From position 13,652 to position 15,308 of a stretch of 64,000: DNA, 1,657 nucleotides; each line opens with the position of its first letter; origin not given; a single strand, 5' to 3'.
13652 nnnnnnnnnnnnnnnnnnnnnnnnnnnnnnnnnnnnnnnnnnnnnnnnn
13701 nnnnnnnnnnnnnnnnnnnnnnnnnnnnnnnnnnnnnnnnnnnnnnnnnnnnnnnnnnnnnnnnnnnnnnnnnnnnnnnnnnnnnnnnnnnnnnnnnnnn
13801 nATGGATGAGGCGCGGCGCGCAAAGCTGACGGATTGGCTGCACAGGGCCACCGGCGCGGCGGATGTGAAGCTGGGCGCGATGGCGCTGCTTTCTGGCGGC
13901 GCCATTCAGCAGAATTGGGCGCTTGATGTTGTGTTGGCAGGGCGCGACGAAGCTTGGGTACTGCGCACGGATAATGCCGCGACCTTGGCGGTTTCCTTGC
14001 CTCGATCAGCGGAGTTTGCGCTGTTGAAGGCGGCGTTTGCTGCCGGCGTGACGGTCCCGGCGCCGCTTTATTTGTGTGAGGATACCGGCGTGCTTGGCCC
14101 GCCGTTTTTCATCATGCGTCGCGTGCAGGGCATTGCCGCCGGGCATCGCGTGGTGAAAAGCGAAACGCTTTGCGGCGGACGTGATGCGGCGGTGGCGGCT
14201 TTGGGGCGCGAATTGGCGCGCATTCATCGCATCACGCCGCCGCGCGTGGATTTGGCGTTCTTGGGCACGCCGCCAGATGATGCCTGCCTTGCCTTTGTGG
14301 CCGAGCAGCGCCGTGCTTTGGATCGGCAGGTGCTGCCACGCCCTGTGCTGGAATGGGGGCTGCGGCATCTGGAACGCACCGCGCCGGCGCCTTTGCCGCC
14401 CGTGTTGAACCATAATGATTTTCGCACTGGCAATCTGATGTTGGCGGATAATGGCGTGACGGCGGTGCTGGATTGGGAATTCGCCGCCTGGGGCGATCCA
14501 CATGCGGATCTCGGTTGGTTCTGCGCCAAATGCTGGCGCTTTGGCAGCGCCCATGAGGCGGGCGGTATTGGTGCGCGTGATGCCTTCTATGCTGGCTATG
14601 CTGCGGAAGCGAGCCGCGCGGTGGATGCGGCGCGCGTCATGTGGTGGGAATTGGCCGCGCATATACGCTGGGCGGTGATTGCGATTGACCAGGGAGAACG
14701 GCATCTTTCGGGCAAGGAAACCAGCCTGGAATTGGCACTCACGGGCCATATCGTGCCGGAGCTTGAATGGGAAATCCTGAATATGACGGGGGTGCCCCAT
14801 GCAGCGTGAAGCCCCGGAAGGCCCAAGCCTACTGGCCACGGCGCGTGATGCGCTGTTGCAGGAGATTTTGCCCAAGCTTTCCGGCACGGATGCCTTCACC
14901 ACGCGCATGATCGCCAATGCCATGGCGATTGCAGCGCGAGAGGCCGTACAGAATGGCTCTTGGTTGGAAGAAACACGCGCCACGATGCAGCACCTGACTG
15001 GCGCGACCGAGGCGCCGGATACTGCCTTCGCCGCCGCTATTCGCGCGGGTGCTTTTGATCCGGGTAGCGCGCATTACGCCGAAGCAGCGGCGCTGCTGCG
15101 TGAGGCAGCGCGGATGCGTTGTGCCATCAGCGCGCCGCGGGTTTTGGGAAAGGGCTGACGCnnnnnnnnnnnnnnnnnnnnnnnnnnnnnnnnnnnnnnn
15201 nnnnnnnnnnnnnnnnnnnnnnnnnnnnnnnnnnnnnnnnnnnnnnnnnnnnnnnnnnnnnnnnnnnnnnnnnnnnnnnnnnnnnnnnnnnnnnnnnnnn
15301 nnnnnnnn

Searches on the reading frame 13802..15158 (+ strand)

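Call 59: find_homologous_proteins(query=L086:8291-9349:+, max_evalue=1e-20)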
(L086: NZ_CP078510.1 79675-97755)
Query L086:8291-9349:+ (352 aa): 4337 proteins with E <= 1e-20 among 8000 candidates; the best 120 are listed.
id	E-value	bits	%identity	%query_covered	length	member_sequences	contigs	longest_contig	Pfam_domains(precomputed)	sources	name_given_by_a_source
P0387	6.9e-232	787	99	100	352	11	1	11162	PF01636.30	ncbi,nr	ncbi:MAG: phosphotransferase family protein [Pseudomonas sp.]|nr:phosphotransferase family protein [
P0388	1.3e-199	681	86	100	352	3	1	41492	PF01636.30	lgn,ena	-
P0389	7.6e-199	678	85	100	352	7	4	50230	PF01636.30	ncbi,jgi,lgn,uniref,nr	ncbi:phosphotransferase family protein [Pseudomonas lopnurensis]|uniref:phosphotransferase family pr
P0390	4.7e-198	675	86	100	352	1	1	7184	PF01636.30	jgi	jgi:aminoglycoside phosphotransferase (APT) family kinase protein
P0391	1.5e-195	667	85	100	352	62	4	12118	PF01636.30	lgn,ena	-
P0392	1.1e-194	664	84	100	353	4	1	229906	PF01636.30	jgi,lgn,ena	-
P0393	7.6e-190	648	83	95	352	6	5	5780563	PF03881.21,PF01636.30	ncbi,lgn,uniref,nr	ncbi:putative aminoglycoside phosphotransferase [compost metagenome]|uniref:phosphotransferase famil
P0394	2.5e-187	640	81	94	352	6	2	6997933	PF01636.30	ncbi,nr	ncbi:aminoglycoside phosphotransferase [Pseudomonas chlororaphis subsp. aurantiaca]|nr:phosphotransf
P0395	6.8e-183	626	78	100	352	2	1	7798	PF01636.30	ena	-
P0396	5.5e-170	583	74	100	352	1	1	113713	PF01636.30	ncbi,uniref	ncbi:phosphotransferase family protein [Pseudomonas sp. I2]|uniref:phosphotransferase family protein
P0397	1.1e-165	569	73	96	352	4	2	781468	PF01636.30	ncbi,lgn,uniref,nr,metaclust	ncbi:phosphotransferase family protein [Pseudomonas sp. NFIX28]|uniref:phosphotransferase family pro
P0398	1.1e-165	569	73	100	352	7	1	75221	PF01636.30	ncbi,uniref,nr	ncbi:phosphotransferase family protein [Pseudomonas sp. B11(2017)]|uniref:phosphotransferase family 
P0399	5.0e-165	567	72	99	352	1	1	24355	PF01636.30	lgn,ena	-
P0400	2.1e-163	562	73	95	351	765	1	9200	PF01636.30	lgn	-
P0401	8.1e-163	560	73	96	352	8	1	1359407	PF01636.30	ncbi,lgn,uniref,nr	ncbi:aminoglycoside phosphotransferase [Pseudomonas protegens]|uniref:phosphotransferase family prot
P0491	4.2e-124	432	57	96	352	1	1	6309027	PF01636.30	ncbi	ncbi:phosphotransferase family protein [Pseudomonas putida]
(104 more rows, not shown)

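Call 60: find_encoding_contigs(protein=P0491, flank=10000, max_places=3)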
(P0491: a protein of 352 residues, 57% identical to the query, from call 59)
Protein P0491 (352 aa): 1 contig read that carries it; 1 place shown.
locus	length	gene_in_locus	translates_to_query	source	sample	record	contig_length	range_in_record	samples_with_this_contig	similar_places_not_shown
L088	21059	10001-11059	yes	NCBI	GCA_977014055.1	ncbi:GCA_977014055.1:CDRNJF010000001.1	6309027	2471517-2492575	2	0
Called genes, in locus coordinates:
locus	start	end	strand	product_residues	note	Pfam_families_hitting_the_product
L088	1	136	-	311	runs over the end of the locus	PF02535:Zip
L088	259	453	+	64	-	PF13396:PLDc_N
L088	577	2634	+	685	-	PF00884:Sulfatase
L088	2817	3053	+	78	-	-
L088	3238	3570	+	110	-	PF06877:RraB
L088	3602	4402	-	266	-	PF13442:Cytochrome_CBB3, PF00034:Cytochrom_C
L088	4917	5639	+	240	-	PF00117:GATase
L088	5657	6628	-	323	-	PF01544:CorA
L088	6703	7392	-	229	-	PF00378:ECH_1, PF16113:ECH_2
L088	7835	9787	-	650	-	PF06506:PrpR_N, PF00989:PAS (weak), PF08448:PAS_4 (weak), PF00158:Sigma54_activat, PF14532:Sigma54_activ_2, PF07728:AAA_5 (weak), PF25601:AAA_lid_14, PF02954:HTH_8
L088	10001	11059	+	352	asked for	PF01636:APH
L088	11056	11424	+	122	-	PF19802:DUF6285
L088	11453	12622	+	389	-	PF02771:Acyl-CoA_dh_N, PF02770:Acyl-CoA_dh_M, PF00441:Acyl-CoA_dh_1, PF08028:Acyl-CoA_dh_2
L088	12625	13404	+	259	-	PF23441:SDR (faint), PF00106:adh_short, PF01370:Epimerase (weak), PF08659:KR, PF13561:adh_short_C2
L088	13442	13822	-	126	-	-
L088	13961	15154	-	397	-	PF07690:MFS_1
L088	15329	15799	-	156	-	PF01272:GreA_GreB (weak)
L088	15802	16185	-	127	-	-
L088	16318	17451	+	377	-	PF10093:EarP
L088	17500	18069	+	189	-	PF08207:EFP_N, PF01132:EFP, PF09285:Elong-fact-P_C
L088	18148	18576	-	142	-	PF02566:OsmC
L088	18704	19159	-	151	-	PF22381:Staph_reg_Sar_Rot, PF01047:MarR, PF12802:MarR_2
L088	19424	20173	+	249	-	PF01925:TauE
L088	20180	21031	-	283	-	PF00126:HTH_1, PF03466:LysR_substrate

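Call 63: search_protein_families(library=ncbifam, proteins=[L088:12625-13404:+, L086:11632-12399:+, L086:12552-14210:+, L088:11453-12622:+], max_evalue=1e-40)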
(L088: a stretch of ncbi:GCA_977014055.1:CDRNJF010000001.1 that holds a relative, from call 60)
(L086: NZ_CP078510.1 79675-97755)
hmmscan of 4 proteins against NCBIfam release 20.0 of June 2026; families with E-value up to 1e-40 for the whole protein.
L088:12625-13404:+ (259 aa): 74 families (the best 25 are shown)
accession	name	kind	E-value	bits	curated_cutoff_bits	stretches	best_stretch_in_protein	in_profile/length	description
NF005402.0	PRK06949.1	equivalog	1.5e-73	247.2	358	1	9-253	5-257/260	SDR family oxidoreductase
NF005559.1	PRK07231.1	subfamily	5.1e-64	216.1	215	1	11-255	2-248/249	glucose 1-dehydrogenase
TIGR01830.1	3oxo_ACP_reduc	equivalog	3.2e-61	207.1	297.75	1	17-253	2-237/239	3-oxoacyl-[acyl-carrier-protein] reductase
NF004778.0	PRK06124.1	equivalog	3.2e-61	207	303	1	8-255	6-253/256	SDR family oxidoreductase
NF006070.0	PRK08213.1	subfamily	1.1e-59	202.1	279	1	4-254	3-256/259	gluconate 5-dehydrogenase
NF005309.0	PRK06841.1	subfamily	1.7e-57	194.9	286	1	4-254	6-252/255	GolD/DthD family dehydrogenase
TIGR01832.1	kduD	equivalog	2.7e-57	194.1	338.85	1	10-256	2-247/248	2-dehydro-3-deoxy-D-gluconate 5-dehydrogenase KduD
NF004791.0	PRK06138.1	equivalog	1.9e-56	191.2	312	1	10-255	2-250/252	SDR family oxidoreductase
NF004197.0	PRK05653.1-1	equivalog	2.8e-56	190.9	332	1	10-254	4-246/249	3-oxoacyl-ACP reductase FabG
NF005983.0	PRK08085.1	equivalog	6.1e-56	189.9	408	1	6-256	2-252/254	gluconate 5-dehydrogenase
NF004522.0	PRK05867.1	equivalog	9.7e-56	189.3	447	1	7-256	5-254/255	SDR family oxidoreductase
NF005711.0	PRK07523.1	subfamily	1.8e-55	188.3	413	1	7-255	4-252/255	SDR family oxidoreductase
NF009466.0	PRK12826.1-2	subfamily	3.7e-55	187.1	222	1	14-257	4-247/248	3-oxoacyl-ACP reductase FabG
NF004198.0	PRK05653.1-3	equivalog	1.8e-54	184.8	296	1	11-254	5-246/248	3-oxoacyl-ACP reductase FabG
NF005390.0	PRK06935.1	equivalog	4e-54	183.7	369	1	5-256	7-257/258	2-dehydro-3-deoxy-D-gluconate 5-dehydrogenase KduD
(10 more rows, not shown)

L086:11632-12399:+ (255 aa): 50 families (the best 25 are shown)
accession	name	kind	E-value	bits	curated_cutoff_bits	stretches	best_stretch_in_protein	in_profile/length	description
NF005402.0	PRK06949.1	equivalog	3.2e-72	242.9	358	1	7-249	3-257/260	SDR family oxidoreductase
NF005559.1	PRK07231.1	subfamily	9.6e-63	212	215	1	11-251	2-248/249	glucose 1-dehydrogenase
NF006070.0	PRK08213.1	subfamily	2.6e-61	207.4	279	1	5-250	4-256/259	gluconate 5-dehydrogenase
NF004778.0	PRK06124.1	equivalog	3.1e-60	203.7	303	1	6-251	4-253/256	SDR family oxidoreductase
NF004522.0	PRK05867.1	equivalog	3.2e-59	200.7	447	1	7-252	5-254/255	SDR family oxidoreductase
TIGR01832.1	kduD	equivalog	1.9e-57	194.6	338.85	1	9-252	1-247/248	2-dehydro-3-deoxy-D-gluconate 5-dehydrogenase KduD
NF005711.0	PRK07523.1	subfamily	1.4e-56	191.9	413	1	7-251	4-252/255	SDR family oxidoreductase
NF005390.0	PRK06935.1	equivalog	9.7e-56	189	369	1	7-252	9-257/258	2-dehydro-3-deoxy-D-gluconate 5-dehydrogenase KduD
NF009466.0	PRK12826.1-2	subfamily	2.1e-55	187.9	222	1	13-253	3-247/248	3-oxoacyl-ACP reductase FabG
NF053807.1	RhamDHLra1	equivalog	3.1e-55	187.6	400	1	11-250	2-247/252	L-rhamnose 1-dehydrogenase Lra1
TIGR01830.1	3oxo_ACP_reduc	equivalog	2.7e-54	184.4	297.75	1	16-249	1-237/239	3-oxoacyl-[acyl-carrier-protein] reductase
NF005309.0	PRK06841.1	subfamily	8.1e-54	182.8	286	1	7-250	9-252/255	GolD/DthD family dehydrogenase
NF009384.0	PRK12743.1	equivalog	9.7e-53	179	264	1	14-251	7-248/258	SDR family oxidoreductase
NF004791.0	PRK06138.1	equivalog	1.2e-52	178.8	312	1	10-251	2-250/252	SDR family oxidoreductase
NF005446.0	PRK07035.1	equivalog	1.4e-52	178.5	373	1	7-251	5-254/255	SDR family oxidoreductase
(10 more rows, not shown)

L086:12552-14210:+ (552 aa): 51 families (the best 25 are shown)
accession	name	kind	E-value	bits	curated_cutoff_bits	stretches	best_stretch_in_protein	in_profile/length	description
NF006020.0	PRK08162.1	subfamily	1.2e-259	862.3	677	1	5-543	4-541/545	acyl-CoA synthetase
NF004837.0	PRK06187.1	subfamily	2.5e-141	471.5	476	1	24-541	12-523/531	long-chain-fatty-acid--CoA ligase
NF006182.0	PRK08316.1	subfamily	7.2e-99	331.6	663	1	25-539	16-516/523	fatty acyl-CoA synthetase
NF005426.0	PRK07008.1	equivalog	4.2e-96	322.7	822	1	43-541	41-536/545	3-(methylthio)propionyl-CoA ligase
NF004674.0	PRK06018.1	subfamily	1.8e-95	320.7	766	1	24-538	14-532/544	long-chain-fatty-acid--CoA ligase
NF005801.1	PRK07656.1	equivalog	6.4e-91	305.5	657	1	25-537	6-500/500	FadD3 family acyl-CoA ligase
NF009233.0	PRK12583.1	subfamily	1.1e-90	304.7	832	1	184-540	202-550/558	fatty acid CoA ligase family protein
NF005307.0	PRK06839.1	equivalog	2e-87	293.9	748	1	26-538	8-491/496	o-succinylbenzoate--CoA ligase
NF006181.0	PRK08314.1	subfamily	2.9e-85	286.6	705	1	24-542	28-556/563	long-chain-fatty-acid--CoA ligase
NF002966.0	PRK03640.1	equivalog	2e-83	280.6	556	1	185-539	143-479/483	o-succinylbenzoate--CoA ligase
NF004808.0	PRK06155.1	equivalog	2.2e-80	270.5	722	1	25-539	26-521/542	ATP-dependent acyl-CoA ligase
TIGR01923.1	menE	equivalog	1.7e-79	267.7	330.15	1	47-533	1-439/442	o-succinylbenzoate--CoA ligase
NF052269.1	Staph_lig_FadD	equivalog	8.8e-78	261.8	650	1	25-542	5-495/499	long-chain-fatty-acid--CoA ligase FadD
NF005714.0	PRK07529.1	subfamily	1.6e-76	258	632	1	9-541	19-577/640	acyl-CoA synthetase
NF004797.0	PRK06145.1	equivalog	6.7e-76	255.6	850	1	29-538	11-493/499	acyl-CoA synthetase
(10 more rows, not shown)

L088:11453-12622:+ (389 aa): 6 families
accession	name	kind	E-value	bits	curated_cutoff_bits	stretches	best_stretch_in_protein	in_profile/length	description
NF042972.1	AcrlCoAredClosAcrC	equivalog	5.9e-56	189.8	640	1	1-383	1-377/378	acryloyl-CoA reductase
NF058590.1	AcCoDHFadEBacil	equivalog_domain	1.9e-47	162.1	600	0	6-313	22-322/586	acyl-CoA dehydrogenase FadE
NF045652.1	ProlPCPDhRedW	equivalog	5.8e-45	153.7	650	1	43-381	34-372/376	L-prolyl-[peptidyl-carrier protein] dehydrogenase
NF042439.1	SulpropCoADesulf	equivalog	1.3e-43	149.2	600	1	51-387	34-375/379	3-sulfinopropanoyl-CoA desulfinase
NF043006.1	CyhCrbnylCoADH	equivalog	7.2e-43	147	650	1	54-382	48-375/380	cyclohexane-1-carbonyl-CoA dehydrogenase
TIGR03207.1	cyc_hxne_CoA_dh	equivalog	2.8e-41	141.5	575.35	1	6-379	2-368/372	cyclohexanecarboxyl-CoA dehydrogenase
